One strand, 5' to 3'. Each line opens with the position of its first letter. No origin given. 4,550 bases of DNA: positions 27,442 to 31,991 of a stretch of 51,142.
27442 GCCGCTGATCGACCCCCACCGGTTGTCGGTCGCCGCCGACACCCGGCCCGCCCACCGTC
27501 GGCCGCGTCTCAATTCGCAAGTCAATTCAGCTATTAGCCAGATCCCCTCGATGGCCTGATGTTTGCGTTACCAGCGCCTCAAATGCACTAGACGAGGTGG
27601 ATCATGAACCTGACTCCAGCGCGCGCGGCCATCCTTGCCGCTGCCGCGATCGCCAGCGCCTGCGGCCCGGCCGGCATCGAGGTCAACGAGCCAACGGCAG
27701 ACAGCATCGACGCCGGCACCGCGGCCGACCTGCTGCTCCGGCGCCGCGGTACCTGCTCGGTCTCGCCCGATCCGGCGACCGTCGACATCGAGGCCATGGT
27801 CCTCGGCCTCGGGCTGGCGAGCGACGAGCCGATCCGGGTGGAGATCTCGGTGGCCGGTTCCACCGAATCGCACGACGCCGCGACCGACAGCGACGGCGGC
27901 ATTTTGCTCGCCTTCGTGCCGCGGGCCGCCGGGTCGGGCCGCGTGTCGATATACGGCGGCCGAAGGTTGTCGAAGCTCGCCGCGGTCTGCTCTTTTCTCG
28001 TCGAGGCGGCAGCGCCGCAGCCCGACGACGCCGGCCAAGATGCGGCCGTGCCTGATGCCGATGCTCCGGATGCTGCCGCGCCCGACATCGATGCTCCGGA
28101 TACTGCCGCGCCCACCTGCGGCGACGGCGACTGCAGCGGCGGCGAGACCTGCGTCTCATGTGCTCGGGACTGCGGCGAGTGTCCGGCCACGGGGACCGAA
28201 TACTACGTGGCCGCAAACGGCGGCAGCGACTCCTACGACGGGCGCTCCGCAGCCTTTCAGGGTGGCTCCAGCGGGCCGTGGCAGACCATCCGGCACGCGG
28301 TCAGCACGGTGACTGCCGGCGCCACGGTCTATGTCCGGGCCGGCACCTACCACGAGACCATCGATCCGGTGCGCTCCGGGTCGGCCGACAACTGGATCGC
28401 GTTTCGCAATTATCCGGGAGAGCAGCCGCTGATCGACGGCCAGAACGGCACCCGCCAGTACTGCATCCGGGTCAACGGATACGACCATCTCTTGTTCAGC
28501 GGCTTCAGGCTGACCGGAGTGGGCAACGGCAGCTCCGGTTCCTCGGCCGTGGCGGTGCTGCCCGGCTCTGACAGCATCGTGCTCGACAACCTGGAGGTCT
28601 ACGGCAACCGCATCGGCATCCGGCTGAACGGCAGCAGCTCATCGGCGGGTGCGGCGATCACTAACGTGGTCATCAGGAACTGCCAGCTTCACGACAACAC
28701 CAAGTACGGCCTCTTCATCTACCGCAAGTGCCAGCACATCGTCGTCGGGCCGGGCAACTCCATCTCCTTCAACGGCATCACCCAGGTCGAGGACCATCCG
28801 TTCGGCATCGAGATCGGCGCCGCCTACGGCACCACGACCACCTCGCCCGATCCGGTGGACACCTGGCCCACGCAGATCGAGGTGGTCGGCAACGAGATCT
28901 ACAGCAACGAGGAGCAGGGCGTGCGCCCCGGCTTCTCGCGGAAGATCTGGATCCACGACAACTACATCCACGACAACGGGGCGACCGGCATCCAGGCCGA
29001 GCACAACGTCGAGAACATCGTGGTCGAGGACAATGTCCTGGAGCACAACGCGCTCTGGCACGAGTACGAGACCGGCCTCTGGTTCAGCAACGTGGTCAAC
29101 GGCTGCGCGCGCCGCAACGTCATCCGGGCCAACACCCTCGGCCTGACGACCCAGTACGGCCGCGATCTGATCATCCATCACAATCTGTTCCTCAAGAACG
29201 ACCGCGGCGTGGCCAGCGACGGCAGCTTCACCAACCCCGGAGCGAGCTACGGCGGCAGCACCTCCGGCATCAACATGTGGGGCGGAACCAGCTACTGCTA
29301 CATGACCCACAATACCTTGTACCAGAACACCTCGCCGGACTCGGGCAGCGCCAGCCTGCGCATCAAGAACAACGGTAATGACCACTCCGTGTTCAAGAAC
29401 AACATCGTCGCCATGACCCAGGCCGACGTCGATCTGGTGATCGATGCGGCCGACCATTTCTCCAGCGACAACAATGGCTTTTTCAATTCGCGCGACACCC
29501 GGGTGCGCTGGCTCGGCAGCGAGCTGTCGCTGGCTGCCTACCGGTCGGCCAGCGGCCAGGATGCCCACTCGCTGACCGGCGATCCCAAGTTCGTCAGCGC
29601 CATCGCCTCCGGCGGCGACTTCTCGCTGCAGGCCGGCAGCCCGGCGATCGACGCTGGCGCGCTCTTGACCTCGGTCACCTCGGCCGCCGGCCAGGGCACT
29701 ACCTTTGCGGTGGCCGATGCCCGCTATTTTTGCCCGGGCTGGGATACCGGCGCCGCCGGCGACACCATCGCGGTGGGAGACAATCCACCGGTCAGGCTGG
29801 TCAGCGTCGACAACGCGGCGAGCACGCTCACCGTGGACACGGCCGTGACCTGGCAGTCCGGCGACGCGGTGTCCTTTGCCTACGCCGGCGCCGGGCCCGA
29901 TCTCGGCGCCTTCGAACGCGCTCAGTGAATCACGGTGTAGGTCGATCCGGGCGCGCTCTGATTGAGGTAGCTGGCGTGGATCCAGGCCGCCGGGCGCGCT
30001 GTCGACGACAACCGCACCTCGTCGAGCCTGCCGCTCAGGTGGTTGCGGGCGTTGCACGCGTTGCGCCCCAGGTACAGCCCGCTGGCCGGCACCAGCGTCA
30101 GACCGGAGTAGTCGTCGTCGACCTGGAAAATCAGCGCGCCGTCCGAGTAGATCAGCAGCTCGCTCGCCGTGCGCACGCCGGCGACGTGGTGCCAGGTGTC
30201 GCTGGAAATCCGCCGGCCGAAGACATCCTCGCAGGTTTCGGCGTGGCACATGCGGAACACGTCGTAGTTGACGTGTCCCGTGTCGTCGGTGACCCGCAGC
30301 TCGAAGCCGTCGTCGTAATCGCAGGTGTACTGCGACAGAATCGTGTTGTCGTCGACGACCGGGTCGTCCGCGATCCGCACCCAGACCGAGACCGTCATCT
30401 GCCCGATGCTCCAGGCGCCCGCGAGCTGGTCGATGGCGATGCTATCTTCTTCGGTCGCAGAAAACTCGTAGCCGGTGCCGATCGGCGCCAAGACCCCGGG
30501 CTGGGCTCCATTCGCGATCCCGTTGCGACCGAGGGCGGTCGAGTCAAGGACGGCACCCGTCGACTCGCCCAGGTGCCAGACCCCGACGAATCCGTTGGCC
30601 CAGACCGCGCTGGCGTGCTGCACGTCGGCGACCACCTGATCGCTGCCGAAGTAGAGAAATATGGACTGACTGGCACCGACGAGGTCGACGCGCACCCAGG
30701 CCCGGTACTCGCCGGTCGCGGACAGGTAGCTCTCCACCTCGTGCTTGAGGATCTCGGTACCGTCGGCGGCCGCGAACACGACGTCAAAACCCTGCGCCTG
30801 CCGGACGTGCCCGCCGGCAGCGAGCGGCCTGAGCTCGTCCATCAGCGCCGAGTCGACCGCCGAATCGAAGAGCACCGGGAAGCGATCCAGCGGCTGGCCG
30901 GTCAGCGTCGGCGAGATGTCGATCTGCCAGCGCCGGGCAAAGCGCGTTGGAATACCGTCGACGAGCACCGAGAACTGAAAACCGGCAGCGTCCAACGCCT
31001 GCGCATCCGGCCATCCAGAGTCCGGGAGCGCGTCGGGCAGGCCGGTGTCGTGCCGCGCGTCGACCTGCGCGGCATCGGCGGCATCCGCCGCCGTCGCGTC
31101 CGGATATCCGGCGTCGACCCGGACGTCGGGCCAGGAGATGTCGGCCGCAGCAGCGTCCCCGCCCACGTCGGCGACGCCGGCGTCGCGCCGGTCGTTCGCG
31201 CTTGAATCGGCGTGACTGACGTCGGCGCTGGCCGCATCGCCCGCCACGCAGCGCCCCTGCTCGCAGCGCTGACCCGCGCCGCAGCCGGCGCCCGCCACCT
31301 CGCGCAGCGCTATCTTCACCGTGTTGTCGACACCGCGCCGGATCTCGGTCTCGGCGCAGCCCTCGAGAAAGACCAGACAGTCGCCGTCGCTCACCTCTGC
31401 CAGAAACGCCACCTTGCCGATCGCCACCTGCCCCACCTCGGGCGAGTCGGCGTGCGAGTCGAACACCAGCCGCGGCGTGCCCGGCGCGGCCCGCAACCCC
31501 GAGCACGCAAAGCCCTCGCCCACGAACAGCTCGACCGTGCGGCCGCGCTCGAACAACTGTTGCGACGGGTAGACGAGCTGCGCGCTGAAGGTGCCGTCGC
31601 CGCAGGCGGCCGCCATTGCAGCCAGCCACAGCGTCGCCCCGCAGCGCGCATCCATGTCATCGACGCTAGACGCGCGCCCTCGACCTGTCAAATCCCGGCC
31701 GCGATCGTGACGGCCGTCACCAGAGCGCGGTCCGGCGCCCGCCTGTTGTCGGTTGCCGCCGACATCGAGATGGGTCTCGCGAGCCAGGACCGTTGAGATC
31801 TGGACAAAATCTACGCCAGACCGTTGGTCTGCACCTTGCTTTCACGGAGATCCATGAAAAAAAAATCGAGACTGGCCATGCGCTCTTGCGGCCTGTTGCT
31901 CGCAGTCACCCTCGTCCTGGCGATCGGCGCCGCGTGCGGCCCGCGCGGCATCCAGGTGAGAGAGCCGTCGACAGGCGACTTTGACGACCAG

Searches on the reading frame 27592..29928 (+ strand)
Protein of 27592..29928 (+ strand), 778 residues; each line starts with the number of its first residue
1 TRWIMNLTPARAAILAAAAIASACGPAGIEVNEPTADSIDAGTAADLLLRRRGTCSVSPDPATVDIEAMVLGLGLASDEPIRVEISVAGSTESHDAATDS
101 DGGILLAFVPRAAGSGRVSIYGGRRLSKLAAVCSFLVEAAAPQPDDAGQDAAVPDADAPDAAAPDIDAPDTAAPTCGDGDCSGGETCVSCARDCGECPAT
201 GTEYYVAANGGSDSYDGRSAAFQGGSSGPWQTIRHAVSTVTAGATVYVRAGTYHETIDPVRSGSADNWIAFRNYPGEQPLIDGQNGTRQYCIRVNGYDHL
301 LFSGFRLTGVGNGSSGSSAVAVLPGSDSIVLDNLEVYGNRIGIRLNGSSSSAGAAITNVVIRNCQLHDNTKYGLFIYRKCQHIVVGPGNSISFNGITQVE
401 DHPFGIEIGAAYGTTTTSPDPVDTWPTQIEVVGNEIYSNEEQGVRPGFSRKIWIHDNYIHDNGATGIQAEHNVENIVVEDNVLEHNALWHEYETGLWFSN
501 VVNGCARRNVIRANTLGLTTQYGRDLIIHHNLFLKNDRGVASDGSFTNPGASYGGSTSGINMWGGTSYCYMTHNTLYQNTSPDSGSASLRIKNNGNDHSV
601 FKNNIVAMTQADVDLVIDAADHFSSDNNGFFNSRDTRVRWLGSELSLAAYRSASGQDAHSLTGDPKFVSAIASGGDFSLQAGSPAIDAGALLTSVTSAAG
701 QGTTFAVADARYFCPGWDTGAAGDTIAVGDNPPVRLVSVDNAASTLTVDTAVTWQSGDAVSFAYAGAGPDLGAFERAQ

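Call 52: search_protein_families(library=pfam, proteins=[window:27592-29928:+], max_evalue=0.001)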
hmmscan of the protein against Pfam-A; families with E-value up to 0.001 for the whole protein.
window:27592-29928:+ (778 aa): 2 families
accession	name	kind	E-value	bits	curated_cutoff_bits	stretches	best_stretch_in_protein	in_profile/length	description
PF13229.12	Beta_helix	-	1.9e-16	60.5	25.9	2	431-545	36-147/158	Right handed beta helix region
PF05048.19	NosD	-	3.2e-11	43.5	23.6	1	403-564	60-198/212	Periplasmic copper-binding protein (NosD)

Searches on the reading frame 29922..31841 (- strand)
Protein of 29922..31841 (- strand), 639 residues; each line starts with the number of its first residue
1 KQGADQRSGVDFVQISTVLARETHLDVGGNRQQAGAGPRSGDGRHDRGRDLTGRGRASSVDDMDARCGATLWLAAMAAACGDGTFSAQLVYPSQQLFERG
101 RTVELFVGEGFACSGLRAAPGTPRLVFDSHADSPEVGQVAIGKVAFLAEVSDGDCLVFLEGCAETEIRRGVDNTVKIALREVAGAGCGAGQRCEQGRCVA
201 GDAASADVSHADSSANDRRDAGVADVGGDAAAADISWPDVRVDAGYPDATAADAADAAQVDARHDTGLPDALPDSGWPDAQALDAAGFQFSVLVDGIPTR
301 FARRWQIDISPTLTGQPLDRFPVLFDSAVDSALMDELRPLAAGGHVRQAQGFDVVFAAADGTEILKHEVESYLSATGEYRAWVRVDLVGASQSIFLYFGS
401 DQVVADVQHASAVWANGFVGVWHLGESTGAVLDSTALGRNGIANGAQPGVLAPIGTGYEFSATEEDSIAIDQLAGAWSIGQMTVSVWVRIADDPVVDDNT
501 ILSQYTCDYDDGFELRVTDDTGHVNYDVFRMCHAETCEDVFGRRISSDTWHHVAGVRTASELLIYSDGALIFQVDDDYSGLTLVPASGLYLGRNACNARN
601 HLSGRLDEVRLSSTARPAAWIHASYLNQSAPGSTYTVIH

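Call 52: search_protein_families(library=pfam, proteins=[window:29922-31841:-], max_evalue=0.001)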
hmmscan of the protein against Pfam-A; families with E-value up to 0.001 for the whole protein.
window:29922-31841:- (639 aa): 2 families
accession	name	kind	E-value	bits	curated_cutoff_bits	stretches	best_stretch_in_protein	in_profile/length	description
PF13385.13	Laminin_G_3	-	5.3e-16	59.6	27.6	1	468-621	7-150/151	Concanavalin A-like lectin/glucanases superfamily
PF10102.14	DUF2341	-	0.00084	20.2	23.4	0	352-405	3-57/84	Domain of unknown function (DUF2341)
